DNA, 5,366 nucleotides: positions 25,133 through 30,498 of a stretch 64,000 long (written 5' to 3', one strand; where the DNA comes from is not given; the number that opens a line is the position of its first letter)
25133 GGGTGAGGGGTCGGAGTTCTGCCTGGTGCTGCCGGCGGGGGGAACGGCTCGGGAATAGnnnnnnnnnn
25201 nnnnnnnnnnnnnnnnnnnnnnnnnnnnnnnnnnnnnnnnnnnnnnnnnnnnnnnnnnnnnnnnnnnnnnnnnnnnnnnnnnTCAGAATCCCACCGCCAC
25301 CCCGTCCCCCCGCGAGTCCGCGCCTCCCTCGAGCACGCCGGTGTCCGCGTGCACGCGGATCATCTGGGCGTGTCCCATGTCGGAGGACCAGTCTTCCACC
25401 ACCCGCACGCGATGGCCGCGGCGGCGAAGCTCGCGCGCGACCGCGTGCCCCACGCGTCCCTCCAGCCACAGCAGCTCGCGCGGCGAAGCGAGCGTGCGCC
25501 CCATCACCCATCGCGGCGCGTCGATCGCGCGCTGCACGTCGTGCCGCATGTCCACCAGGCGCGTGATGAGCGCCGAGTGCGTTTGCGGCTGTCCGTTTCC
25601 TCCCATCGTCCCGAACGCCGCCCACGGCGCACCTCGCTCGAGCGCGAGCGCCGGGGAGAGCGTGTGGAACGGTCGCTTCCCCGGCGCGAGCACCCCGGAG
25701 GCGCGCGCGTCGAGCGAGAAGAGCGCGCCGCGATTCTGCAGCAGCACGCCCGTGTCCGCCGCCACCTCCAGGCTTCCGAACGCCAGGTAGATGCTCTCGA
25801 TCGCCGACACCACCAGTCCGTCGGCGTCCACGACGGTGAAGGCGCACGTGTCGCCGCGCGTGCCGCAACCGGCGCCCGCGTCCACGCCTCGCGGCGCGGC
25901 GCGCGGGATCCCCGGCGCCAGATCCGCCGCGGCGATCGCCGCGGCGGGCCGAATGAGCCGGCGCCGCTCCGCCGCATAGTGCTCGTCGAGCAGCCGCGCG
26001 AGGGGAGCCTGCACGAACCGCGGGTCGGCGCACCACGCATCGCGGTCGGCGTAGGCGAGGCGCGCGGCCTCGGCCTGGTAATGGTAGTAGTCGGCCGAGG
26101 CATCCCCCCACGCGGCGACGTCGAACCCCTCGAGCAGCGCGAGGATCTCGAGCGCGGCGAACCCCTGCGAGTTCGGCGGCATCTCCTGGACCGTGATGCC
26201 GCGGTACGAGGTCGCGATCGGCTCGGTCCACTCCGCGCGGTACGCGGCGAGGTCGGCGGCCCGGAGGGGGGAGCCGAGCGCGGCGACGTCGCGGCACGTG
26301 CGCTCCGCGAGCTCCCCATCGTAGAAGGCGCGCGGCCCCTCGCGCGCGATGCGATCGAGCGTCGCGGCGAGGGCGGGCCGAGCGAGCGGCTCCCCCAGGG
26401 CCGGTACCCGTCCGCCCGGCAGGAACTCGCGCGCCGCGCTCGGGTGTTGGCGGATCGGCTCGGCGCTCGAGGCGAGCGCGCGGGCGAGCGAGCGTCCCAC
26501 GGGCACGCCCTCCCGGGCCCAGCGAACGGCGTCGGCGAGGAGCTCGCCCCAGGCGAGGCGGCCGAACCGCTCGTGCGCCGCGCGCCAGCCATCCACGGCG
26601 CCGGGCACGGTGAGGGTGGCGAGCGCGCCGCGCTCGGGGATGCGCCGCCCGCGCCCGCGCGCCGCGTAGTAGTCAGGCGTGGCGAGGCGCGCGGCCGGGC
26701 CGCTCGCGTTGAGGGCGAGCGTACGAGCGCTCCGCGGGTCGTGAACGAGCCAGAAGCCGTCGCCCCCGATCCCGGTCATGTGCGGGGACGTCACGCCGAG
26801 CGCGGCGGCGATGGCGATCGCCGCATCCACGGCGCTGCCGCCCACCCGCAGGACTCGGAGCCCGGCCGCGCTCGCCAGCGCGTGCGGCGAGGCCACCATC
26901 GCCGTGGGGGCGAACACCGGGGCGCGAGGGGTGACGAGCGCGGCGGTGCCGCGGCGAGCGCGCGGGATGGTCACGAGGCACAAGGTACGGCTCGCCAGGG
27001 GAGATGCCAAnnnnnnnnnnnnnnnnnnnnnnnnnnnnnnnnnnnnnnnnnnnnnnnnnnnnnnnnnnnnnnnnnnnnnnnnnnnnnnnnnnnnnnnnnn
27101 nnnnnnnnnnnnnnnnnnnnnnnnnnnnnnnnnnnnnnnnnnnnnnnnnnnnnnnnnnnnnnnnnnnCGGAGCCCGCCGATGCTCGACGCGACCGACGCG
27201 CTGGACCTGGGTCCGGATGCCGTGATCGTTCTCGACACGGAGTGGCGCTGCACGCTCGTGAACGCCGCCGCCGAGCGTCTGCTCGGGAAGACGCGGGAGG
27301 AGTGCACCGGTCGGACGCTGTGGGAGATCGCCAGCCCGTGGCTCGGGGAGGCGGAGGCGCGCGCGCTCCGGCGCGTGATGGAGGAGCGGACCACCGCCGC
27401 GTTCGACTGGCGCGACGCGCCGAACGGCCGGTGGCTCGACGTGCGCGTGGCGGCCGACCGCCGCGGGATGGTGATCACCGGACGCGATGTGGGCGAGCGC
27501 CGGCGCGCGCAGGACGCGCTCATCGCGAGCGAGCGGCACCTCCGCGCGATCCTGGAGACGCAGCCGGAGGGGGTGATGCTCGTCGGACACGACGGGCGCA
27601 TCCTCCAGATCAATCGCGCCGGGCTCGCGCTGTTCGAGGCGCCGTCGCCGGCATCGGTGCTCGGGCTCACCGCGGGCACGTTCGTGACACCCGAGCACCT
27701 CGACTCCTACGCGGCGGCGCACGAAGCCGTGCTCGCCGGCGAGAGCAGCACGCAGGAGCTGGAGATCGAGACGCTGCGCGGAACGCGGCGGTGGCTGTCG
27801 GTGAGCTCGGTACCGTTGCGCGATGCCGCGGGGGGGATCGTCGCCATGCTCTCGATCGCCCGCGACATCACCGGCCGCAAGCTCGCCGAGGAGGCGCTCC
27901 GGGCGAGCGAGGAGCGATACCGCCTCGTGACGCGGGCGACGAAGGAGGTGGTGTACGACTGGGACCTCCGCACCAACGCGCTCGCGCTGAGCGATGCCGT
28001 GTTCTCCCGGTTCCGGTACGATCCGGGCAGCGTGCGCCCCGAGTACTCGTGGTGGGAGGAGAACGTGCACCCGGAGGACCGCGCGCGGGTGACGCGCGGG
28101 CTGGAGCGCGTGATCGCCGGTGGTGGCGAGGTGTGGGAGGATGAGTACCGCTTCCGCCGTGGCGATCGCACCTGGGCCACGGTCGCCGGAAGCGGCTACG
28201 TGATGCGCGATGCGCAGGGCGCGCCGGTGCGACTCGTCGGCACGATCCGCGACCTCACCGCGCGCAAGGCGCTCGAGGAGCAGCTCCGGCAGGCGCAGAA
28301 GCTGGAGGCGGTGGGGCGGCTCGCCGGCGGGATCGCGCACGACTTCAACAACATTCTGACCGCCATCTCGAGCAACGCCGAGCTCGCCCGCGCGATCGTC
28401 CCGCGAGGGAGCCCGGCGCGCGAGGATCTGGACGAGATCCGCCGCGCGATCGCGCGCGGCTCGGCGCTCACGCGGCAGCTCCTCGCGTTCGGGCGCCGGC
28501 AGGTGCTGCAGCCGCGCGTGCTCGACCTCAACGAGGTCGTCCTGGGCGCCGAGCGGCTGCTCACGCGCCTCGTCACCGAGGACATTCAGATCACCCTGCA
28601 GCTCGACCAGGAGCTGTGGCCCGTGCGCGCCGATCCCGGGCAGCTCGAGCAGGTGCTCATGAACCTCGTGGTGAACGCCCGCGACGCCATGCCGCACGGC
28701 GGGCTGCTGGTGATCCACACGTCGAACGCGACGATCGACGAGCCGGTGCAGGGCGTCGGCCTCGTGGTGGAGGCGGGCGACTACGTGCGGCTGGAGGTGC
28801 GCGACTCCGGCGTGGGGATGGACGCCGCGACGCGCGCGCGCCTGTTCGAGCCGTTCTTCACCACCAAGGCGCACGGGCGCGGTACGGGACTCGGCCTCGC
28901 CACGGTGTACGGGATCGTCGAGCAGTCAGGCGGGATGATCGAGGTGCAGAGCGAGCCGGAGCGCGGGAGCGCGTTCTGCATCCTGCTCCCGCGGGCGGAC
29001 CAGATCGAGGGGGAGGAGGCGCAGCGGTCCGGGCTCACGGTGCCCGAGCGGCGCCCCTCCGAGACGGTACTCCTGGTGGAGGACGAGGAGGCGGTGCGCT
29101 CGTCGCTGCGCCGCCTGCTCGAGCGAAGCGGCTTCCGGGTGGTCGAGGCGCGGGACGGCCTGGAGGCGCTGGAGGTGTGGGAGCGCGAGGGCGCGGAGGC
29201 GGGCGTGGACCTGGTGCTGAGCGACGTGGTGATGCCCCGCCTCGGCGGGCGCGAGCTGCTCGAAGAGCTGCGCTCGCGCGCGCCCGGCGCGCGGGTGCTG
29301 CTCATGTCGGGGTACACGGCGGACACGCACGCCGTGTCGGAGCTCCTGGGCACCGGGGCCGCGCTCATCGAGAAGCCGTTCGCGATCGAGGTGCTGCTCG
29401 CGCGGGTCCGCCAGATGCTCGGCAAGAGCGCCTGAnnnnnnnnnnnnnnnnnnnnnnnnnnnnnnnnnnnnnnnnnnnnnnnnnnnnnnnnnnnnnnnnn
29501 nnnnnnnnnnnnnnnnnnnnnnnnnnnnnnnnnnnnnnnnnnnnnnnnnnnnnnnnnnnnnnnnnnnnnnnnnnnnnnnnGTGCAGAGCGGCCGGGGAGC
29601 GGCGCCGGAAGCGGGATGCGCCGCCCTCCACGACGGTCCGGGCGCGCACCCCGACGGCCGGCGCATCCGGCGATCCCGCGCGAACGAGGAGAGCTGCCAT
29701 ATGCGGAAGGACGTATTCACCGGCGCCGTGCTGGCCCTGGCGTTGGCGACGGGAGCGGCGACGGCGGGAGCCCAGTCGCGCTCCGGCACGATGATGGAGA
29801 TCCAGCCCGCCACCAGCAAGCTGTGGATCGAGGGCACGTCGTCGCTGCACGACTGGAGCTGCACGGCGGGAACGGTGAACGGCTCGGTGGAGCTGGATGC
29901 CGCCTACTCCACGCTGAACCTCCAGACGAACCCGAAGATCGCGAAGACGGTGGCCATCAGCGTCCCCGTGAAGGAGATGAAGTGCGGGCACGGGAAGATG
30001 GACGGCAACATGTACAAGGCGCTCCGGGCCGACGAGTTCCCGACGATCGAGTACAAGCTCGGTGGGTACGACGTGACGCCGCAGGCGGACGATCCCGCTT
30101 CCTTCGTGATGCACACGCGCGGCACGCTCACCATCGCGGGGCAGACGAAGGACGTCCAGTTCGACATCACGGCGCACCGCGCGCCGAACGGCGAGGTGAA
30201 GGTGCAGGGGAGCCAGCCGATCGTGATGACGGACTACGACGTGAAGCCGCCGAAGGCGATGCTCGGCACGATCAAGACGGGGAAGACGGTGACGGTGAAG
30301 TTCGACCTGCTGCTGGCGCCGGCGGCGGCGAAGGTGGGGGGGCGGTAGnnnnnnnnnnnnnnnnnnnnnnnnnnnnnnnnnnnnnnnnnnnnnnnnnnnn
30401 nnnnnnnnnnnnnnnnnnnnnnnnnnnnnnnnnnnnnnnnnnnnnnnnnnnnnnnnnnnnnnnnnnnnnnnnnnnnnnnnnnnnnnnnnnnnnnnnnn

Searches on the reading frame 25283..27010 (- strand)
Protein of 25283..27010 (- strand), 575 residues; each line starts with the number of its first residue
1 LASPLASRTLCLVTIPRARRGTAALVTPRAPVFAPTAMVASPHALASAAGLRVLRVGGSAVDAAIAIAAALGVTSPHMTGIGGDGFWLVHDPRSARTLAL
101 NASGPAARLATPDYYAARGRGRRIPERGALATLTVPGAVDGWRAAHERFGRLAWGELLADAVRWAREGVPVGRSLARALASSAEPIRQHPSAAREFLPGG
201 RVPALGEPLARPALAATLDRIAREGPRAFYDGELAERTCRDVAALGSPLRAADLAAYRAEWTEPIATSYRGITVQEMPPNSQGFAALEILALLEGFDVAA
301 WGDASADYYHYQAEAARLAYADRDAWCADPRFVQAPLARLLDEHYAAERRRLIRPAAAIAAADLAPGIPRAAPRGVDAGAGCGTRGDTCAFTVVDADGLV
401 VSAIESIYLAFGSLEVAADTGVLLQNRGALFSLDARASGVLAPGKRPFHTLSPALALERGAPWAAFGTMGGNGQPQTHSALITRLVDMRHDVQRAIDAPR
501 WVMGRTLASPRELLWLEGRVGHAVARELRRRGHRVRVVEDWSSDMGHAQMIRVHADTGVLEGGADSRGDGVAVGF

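Call 60: search_protein_families(library=pfam, proteins=[window:25283-27010:-], max_evalue=0.00001)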
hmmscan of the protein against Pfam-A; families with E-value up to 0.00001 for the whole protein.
window:25283-27010:- (575 aa): 1 family
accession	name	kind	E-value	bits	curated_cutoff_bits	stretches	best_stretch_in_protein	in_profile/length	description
PF01019.26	G_glu_transpept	-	1.3e-150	503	27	1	52-570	2-512/512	Gamma-glutamyltranspeptidase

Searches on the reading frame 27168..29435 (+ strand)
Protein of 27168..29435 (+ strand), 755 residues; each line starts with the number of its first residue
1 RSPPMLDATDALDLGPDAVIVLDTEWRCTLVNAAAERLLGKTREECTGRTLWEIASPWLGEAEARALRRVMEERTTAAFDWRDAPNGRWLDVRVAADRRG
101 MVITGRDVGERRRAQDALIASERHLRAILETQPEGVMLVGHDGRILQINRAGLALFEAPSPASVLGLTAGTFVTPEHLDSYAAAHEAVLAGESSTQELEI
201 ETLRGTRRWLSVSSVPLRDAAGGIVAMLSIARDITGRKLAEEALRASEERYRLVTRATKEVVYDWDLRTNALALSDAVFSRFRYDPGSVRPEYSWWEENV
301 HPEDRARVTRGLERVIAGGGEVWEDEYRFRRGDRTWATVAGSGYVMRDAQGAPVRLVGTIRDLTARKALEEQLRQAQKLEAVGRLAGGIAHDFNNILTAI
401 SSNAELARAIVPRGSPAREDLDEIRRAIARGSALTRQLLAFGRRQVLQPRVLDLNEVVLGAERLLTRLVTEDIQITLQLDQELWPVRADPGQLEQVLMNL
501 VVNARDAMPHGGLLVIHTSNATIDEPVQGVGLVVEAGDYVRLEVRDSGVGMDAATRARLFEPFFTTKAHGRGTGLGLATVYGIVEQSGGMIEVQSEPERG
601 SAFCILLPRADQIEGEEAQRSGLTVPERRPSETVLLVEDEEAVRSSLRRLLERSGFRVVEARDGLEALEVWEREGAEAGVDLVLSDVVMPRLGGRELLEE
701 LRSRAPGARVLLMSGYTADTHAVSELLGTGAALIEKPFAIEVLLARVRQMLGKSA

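Call 60: search_protein_families(library=pfam, proteins=[window:27168-29435:+], max_evalue=0.00001)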
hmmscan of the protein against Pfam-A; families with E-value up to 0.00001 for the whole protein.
window:27168-29435:+ (755 aa): 9 families
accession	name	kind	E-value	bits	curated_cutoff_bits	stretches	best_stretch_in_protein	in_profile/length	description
PF08448.16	PAS_4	-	3.5e-39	133.9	23.1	2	129-238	1-109/110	PAS fold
PF08447.18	PAS_3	-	6.6e-26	90.9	25.6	1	274-360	4-89/89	PAS fold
PF00989.32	PAS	-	1.8e-22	79.9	22.6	2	124-234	2-113/113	PAS fold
PF02518.31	HATPase_c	-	4.1e-22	79.2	26.4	1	489-609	2-109/111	Histidine kinase-, DNA gyrase B-, and HSP90-like ATPase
PF00072.30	Response_reg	-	3.7e-21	75.8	30.2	1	634-748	1-111/111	Response regulator receiver domain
PF13426.13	PAS_9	-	2.9e-20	72.9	27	1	133-235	1-102/103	PAS domain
PF13188.13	PAS_8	-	1.8e-13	50.2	21.8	0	11-64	6-59/65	PAS domain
PF12860.13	PAS_7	-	2.7e-09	37.6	27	0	130-242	2-115/115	PAS fold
PF00512.31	HisKA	-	4.7e-09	36.6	26.9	1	383-445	3-64/66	His Kinase A (phospho-acceptor) domain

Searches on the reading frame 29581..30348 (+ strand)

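Call 60: search_protein_families(library=pfam, proteins=[window:29581-30348:+], max_evalue=0.00001)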
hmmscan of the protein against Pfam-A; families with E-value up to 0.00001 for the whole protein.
window:29581-30348:+ (255 aa): 1 family
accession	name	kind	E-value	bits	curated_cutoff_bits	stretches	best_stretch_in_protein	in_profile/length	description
PF04264.18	YceI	-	5.1e-15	56.6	23.7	1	74-243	3-148/150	YceI-like domain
